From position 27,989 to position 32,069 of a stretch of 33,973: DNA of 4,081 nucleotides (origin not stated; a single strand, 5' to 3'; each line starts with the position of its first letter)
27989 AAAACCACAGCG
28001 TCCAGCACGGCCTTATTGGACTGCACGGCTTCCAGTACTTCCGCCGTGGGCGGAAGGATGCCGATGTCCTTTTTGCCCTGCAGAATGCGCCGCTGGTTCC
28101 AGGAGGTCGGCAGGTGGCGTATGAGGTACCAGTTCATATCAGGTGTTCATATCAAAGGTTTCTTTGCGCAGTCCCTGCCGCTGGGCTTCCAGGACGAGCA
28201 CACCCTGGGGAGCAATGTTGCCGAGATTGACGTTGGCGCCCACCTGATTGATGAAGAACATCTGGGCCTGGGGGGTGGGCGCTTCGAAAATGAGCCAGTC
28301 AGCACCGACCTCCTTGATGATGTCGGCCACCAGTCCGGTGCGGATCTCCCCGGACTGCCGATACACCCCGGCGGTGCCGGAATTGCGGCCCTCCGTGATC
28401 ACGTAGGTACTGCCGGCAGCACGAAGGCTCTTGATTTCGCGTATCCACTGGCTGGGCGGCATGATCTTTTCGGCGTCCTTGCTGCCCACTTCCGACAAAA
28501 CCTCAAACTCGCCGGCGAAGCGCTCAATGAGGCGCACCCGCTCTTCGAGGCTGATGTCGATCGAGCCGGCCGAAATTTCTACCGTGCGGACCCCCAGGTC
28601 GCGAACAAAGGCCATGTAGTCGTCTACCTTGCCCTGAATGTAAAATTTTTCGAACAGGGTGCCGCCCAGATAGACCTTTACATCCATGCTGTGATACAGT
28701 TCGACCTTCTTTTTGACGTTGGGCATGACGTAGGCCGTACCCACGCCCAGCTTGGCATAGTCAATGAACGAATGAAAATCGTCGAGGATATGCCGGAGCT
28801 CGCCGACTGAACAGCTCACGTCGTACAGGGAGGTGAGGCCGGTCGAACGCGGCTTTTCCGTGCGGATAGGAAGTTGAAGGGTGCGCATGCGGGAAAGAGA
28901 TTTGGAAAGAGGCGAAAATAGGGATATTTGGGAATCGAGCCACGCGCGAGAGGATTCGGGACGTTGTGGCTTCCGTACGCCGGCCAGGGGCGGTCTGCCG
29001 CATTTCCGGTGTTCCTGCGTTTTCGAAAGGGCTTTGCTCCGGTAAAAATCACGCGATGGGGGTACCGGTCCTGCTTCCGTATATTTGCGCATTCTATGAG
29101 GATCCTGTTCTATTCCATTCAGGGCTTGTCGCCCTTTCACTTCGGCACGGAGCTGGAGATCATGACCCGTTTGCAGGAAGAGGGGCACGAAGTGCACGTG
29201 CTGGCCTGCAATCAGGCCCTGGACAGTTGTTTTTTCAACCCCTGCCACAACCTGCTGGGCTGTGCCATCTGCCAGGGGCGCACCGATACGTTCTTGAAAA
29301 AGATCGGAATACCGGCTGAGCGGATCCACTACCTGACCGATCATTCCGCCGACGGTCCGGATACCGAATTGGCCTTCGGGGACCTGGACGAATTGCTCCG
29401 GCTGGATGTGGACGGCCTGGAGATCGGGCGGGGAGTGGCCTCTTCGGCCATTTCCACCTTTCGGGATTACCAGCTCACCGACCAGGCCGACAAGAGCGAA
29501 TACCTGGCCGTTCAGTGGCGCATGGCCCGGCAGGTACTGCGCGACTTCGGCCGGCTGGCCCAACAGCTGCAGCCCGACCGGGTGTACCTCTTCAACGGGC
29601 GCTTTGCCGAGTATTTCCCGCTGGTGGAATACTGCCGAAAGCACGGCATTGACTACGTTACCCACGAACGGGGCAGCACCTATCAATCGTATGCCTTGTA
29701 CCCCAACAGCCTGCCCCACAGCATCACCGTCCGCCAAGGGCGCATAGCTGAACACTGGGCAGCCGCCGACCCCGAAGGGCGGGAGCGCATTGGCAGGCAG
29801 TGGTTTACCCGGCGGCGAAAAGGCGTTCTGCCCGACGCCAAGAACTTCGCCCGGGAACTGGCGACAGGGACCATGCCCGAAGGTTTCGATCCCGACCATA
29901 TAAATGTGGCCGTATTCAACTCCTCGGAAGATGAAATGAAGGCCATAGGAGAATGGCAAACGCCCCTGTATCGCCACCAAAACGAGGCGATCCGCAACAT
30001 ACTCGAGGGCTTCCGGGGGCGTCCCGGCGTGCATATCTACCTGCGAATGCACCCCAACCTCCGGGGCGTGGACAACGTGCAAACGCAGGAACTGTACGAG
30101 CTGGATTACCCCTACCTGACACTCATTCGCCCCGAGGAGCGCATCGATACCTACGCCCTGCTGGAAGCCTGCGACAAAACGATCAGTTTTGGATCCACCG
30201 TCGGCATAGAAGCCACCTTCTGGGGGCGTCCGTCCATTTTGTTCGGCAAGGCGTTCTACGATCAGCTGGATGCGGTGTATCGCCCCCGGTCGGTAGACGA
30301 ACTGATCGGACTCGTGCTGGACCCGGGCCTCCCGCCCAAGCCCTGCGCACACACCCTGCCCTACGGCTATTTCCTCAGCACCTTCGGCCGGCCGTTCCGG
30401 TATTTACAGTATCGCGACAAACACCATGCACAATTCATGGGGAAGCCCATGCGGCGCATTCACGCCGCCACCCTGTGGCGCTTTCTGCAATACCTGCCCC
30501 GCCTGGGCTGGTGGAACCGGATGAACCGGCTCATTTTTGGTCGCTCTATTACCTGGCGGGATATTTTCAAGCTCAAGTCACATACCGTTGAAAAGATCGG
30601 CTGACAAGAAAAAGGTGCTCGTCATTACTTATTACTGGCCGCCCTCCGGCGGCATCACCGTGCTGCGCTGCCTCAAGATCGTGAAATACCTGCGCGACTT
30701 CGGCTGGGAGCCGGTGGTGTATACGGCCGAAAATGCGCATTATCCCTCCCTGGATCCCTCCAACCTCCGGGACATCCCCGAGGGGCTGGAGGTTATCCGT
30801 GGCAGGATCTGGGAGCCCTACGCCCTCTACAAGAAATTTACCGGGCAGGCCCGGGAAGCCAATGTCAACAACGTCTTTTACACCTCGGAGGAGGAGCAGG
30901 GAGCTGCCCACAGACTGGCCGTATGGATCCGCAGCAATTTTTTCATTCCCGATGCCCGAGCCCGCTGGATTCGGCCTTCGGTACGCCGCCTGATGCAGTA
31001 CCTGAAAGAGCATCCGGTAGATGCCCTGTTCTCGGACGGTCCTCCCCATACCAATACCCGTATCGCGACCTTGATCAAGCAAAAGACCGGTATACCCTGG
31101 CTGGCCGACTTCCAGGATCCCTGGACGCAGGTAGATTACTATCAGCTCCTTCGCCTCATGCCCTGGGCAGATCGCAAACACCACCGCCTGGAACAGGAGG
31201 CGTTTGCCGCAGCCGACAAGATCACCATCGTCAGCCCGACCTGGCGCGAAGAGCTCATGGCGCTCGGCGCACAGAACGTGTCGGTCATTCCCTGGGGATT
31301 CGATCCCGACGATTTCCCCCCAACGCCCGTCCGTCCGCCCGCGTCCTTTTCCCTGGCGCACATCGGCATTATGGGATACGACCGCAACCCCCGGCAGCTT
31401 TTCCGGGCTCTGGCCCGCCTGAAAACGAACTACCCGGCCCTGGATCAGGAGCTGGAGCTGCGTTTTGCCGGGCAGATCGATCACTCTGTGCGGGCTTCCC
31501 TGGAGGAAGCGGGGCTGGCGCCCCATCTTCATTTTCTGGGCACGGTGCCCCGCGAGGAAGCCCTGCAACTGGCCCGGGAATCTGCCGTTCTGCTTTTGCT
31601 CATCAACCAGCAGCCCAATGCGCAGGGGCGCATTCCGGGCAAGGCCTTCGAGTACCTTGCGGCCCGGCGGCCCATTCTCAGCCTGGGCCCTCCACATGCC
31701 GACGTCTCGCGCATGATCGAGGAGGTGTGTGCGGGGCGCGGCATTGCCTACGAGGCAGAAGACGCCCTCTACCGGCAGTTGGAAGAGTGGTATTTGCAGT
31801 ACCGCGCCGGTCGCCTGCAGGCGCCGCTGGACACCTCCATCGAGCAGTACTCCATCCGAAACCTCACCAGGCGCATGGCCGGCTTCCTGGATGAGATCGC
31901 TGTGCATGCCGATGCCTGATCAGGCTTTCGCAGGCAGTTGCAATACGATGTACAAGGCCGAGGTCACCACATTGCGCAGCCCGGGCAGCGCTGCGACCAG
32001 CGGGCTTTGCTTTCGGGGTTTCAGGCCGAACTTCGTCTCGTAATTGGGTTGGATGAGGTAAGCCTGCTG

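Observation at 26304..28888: ComA (phosphosulfolactate synthase), histidine phosphatase and ATP-grasp ligase as one operon inside a glycan locus: a putative sulfolactate make-and-attach module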

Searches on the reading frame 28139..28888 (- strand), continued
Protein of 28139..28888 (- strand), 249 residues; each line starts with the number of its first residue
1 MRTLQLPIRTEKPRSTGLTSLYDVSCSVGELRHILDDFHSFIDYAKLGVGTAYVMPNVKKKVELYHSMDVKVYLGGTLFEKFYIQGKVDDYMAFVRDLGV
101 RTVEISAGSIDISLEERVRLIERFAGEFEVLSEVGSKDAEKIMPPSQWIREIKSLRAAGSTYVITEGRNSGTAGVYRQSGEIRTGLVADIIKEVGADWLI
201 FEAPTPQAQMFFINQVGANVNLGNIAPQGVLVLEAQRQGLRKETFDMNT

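Call 28: search_solved_structures(query=window:28139-28888:-, show_alignments=2)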
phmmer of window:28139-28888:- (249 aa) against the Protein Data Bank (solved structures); distinct sequences matched with E-value up to 0.001: 4.
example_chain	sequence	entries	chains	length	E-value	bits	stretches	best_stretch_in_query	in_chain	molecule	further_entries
1u83_A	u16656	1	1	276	4e-48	167.4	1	3-247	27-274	Phosphosulfolactate synthase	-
24fo_A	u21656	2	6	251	2.7e-38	135.3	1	18-245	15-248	Phosphosulfolactate synthase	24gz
1qwg_A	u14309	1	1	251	2.9e-38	135.1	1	29-245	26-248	(2R)-phospho-3-sulfolactate synthase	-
9cm1_0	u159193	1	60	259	6e-36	127.5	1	29-246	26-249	Phosphosulfolactate synthase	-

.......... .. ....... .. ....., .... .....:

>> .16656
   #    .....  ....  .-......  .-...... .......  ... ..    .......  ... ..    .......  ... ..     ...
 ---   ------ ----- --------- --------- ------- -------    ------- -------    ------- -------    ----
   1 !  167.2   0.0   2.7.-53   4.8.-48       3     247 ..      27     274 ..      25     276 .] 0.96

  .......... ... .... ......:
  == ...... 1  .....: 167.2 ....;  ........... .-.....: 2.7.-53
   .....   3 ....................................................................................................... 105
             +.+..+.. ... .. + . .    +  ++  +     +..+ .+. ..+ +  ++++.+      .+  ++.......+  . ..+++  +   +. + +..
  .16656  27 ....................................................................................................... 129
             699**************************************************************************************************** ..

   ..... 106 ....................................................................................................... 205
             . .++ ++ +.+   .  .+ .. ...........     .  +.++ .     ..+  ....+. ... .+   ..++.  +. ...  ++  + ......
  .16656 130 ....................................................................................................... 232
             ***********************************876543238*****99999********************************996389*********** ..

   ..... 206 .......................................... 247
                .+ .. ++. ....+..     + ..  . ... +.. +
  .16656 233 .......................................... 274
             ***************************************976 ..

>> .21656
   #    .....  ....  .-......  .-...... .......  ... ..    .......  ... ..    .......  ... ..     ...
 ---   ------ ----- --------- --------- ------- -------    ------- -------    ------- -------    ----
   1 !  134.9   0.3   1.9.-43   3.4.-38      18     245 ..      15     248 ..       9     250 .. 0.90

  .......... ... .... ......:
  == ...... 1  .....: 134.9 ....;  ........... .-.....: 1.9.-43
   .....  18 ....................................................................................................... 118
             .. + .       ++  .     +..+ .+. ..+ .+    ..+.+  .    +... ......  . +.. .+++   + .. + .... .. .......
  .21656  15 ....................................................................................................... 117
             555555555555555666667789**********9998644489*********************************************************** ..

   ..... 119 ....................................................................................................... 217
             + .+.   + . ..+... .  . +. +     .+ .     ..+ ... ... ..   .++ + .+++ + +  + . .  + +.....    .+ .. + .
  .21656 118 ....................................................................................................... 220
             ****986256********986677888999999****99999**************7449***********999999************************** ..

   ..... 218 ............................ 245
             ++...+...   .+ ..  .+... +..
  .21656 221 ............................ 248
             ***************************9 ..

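Call 44: search_protein_families(library=pfam, proteins=[L010:8811-9959:+, L005:9262-10500:+, L009:11393-12577:+, L005:6631-7953:+, L009:12857-13972:+], max_evalue=1)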
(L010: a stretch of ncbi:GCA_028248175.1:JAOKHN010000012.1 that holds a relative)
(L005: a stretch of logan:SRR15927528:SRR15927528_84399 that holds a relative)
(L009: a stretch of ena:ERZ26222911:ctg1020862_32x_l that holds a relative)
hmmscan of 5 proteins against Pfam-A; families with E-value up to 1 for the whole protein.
L010:8811-9959:+ (382 aa): 3 families
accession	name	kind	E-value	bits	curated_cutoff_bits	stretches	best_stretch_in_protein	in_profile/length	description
PF02655.19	ATP-grasp_3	-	0.00093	19.8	23.2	1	125-280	15-156/160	ATP-grasp domain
PF15632.11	ATPgrasp_Ter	-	0.041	14.1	29.1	1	223-295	31-100/131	ATP-grasp in the biosynthetic pathway with Ter operon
PF02786.22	CPSase_L_D2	-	0.25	11.3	19.8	1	251-280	149-179/211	Carbamoyl-phosphate synthase L chain, ATP binding domain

L005:9262-10500:+ (412 aa): 3 families
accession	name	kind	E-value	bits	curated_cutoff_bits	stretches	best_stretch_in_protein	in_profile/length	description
PF15632.11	ATPgrasp_Ter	-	1.3e-06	28.6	29.1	1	242-316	42-116/131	ATP-grasp in the biosynthetic pathway with Ter operon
PF02786.22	CPSase_L_D2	-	0.0014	18.6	19.8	1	249-302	141-197/211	Carbamoyl-phosphate synthase L chain, ATP binding domain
PF02655.19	ATP-grasp_3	-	0.0015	19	23.2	1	117-285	2-156/160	ATP-grasp domain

L009:11393-12577:+ (394 aa): 3 families
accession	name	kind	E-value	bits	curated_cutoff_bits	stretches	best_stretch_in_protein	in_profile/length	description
PF15632.11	ATPgrasp_Ter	-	1.6e-11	44.5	29.1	1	195-313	4-111/131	ATP-grasp in the biosynthetic pathway with Ter operon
PF02655.19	ATP-grasp_3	-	8.6e-06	26.4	23.2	1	118-288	2-157/160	ATP-grasp domain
PF02786.22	CPSase_L_D2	-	0.0024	17.9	19.8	1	252-289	142-181/211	Carbamoyl-phosphate synthase L chain, ATP binding domain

L005:6631-7953:+ (440 aa): 0 families

L009:12857-13972:+ (371 aa): 3 families
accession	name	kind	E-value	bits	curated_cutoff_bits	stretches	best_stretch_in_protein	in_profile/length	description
PF12326.13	EOS1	-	0.092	13.1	23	1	57-117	35-93/163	N-glycosylation protein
PF06522.17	B12D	-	0.49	10.2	21.5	1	61-91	16-46/54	NADH-ubiquinone reductase complex 1 MLRQ subunit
PF23533.1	Microp_apicomplexa_19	-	0.53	11.1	27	0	206-238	38-70/95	Apicomplexa microprotein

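Call 45: find_related_loci(query=window:28139-28888:-, collection=metagenome_contigs, flank=8000)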
Query window:28139-28888:- (249 aa) in metagenome_contigs; peptide patterns used: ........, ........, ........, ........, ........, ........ (x = any residue, [..] = any of these).
117 stretches matched a pattern; 4 encode a relative of the query (tblastn E <= 1e-3); 4 distinct loci.
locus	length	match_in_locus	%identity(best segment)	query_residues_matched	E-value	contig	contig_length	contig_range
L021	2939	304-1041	54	4-249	3e-91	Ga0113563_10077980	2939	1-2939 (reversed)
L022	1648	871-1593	44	5-245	1e-71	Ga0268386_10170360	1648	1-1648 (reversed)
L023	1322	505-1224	40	6-245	2e-61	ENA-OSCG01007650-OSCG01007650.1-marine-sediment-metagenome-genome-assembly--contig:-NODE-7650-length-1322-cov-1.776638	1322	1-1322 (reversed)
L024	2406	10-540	45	69-245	4e-50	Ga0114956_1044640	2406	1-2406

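Call 48: find_encoding_contigs(protein=P0019, flank=9000, max_places=1)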
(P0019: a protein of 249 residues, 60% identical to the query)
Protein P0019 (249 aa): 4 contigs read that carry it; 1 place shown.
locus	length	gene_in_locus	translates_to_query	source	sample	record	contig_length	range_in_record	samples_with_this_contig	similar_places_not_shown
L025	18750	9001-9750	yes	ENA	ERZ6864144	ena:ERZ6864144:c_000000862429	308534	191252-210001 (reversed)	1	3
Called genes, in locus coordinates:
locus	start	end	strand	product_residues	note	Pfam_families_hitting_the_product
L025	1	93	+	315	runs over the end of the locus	PF27429:LB_356 (faint)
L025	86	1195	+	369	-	PF02350:Epimerase_2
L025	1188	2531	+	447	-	PF12708:Pect-lyase_RHGA_epim, PF13229:Beta_helix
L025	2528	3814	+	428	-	PF13439:Glyco_transf_4 (weak)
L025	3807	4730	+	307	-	PF00685:Sulfotransfer_1, PF13469:Sulfotransfer_3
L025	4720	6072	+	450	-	PF04932:Wzy_C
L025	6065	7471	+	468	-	PF27533:CapK_C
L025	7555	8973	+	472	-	PF01943:Polysacc_synt, PF13440:Polysacc_synt_3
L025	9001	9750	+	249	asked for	PF02679:ComA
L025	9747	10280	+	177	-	PF00300:His_Phos_1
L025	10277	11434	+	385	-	PF15632:ATPgrasp_Ter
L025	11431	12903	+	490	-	PF13229:Beta_helix (weak)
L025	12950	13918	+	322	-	PF04932:Wzy_C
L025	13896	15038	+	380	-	PF13477:Glyco_trans_4_2 (weak), PF13439:Glyco_transf_4 (weak), PF00534:Glycos_transf_1, PF13692:Glyco_trans_1_4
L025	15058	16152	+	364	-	PF01041:DegT_DnrJ_EryC1, PF00155:Aminotran_1_2, PF00266:Aminotran_5 (weak)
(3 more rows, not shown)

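Call 49: find_encoding_contigs(protein=P0086, flank=9000, max_places=1)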
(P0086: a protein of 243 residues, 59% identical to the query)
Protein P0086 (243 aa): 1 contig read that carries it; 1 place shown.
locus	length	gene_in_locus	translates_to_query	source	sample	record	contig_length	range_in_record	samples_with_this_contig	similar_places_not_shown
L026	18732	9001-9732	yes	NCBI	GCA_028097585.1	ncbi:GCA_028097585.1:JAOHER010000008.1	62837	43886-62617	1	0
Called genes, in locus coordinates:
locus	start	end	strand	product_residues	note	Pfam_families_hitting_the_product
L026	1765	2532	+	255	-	-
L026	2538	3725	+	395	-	-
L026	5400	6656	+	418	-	PF13439:Glyco_transf_4, PF13579:Glyco_trans_4_4, PF00534:Glycos_transf_1, PF13692:Glyco_trans_1_4 (weak)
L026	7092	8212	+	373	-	PF01527:HTH_Tnp_1, PF13384:HTH_23 (faint), PF13518:HTH_28 (faint), PF13276:HTH_21, PF13333:rve_2 (faint), PF00665:rve, PF13683:rve_3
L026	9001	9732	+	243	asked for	PF02679:ComA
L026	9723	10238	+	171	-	PF00300:His_Phos_1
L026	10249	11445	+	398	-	PF15632:ATPgrasp_Ter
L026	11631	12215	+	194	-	PF02397:Bac_transf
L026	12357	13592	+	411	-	PF01041:DegT_DnrJ_EryC1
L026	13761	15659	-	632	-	PF00009:GTP_EFTU, PF01926:MMR_HSR1 (faint), PF03144:GTP_EFTU_D2 (weak), PF22594:GTP-eEF1A_C, PF01583:APS_kinase, PF13671:AAA_33 (weak)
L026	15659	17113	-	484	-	PF01507:PAPS_reduct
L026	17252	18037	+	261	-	PF00459:Inositol_P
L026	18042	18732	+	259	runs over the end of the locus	PF01925:TauE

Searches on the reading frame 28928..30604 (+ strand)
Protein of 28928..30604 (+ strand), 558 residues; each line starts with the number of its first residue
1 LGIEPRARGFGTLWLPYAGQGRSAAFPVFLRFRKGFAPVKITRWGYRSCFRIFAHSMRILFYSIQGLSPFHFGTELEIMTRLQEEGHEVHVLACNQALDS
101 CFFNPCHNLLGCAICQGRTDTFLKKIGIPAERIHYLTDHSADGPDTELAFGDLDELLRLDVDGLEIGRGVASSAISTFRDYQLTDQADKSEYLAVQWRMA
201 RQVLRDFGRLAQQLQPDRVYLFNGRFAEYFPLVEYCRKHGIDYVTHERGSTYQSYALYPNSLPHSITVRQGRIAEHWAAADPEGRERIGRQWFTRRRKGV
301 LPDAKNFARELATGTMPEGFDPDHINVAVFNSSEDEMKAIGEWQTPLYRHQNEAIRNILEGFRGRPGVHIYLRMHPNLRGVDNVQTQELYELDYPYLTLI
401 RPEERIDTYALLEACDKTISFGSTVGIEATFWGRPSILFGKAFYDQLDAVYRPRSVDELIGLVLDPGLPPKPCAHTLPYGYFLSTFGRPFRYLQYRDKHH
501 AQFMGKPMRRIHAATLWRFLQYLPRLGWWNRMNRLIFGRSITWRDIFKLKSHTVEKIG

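Call 3: search_protein_families(library=pfam, proteins=[window:28928-30604:+], max_evalue=0.01)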
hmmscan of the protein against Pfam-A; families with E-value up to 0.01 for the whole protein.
window:28928-30604:+ (558 aa): 1 family
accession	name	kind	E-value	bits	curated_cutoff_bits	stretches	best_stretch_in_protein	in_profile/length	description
PF05159.20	Capsule_synth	-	6e-06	26.4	20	1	349-445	167-267/310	Capsule polysaccharide biosynthesis protein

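Call 4: search_protein_families(library=ncbifam, proteins=[window:28928-30604:+], max_evalue=0.01)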
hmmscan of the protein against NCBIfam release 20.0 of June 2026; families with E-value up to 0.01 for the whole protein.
window:28928-30604:+ (558 aa): 1 family
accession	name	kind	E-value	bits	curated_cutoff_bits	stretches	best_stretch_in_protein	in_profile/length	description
NF046086.1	BFO_1060_trans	domain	1.6e-07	30.8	200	1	346-442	198-292/365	BFO_1060 family glycosyltransferase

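Call 52: search_protein_families(library=ncbifam, proteins=[window:29096-30604:+], max_evalue=0.01)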
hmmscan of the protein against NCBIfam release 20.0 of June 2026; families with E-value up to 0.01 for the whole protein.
window:29096-30604:+ (502 aa): 1 family
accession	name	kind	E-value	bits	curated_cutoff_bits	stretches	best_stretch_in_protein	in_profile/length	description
NF046086.1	BFO_1060_trans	domain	1.2e-07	31.3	200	1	289-386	197-292/365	BFO_1060 family glycosyltransferase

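Call 70: search_solved_structures(query=window:29096-30604:+, max_evalue=1, show_alignments=1)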
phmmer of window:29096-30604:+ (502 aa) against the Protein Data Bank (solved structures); distinct sequences matched with E-value up to 1: 2.
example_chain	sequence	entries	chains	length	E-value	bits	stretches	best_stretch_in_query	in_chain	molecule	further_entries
6ptj_E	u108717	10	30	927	0.64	11.9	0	16-84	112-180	DNA polymerase alpha-binding protein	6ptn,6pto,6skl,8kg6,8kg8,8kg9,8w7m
7pmk_F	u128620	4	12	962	0.68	11.8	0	16-84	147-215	DNA polymerase alpha-binding protein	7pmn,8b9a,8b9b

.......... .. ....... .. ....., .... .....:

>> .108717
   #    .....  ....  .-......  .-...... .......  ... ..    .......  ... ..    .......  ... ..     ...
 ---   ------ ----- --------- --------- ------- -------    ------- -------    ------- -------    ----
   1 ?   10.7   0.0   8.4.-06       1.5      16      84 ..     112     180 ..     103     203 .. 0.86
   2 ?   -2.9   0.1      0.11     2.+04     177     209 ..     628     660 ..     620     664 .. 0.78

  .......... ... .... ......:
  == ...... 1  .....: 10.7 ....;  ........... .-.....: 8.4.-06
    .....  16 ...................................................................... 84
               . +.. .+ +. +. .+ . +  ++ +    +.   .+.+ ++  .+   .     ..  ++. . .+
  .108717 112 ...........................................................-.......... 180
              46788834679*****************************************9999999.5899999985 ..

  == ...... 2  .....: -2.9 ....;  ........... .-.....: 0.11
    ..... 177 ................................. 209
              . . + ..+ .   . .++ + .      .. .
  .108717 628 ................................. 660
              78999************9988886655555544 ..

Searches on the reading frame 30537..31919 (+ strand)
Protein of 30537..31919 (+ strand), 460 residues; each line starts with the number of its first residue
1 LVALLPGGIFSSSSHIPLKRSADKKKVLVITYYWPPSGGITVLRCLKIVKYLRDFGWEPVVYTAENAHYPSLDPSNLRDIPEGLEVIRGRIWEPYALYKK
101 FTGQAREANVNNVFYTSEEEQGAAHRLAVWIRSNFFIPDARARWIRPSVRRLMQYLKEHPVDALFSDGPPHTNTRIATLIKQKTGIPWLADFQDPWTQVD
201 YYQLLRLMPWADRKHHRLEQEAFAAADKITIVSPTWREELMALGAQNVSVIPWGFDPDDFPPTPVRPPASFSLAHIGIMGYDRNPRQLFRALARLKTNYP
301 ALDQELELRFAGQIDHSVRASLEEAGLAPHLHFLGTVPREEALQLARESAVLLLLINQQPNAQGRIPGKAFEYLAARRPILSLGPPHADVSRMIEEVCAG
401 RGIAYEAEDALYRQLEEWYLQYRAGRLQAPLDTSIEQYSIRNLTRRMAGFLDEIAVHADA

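Call 3: search_protein_families(library=pfam, proteins=[window:30537-31919:+], max_evalue=0.01)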
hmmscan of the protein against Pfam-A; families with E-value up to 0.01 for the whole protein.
window:30537-31919:+ (460 aa): 3 families
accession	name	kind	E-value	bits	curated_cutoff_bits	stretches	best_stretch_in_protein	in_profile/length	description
PF13579.12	Glyco_trans_4_4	-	3.4e-12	47.4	29.7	1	45-252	7-156/158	Glycosyl transferase 4-like domain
PF13439.12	Glyco_transf_4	-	3.8e-11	43.7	28.5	1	116-258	26-169/170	Glycosyltransferase Family 4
PF00534.26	Glycos_transf_1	-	6.7e-05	22.9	26.4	1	276-380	21-119/172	Glycosyl transferases group 1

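Call 4: search_protein_families(library=ncbifam, proteins=[window:30537-31919:+], max_evalue=0.01)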
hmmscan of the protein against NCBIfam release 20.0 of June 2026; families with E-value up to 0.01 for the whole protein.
window:30537-31919:+ (460 aa): 1 family
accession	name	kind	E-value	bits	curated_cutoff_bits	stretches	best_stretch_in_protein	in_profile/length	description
TIGR04063.1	stp3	hypoth_equivalog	6.9e-06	25.2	442.05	1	147-342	79-283/397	TIGR04063 family PEP-CTERM/XrtA system glycosyltransferase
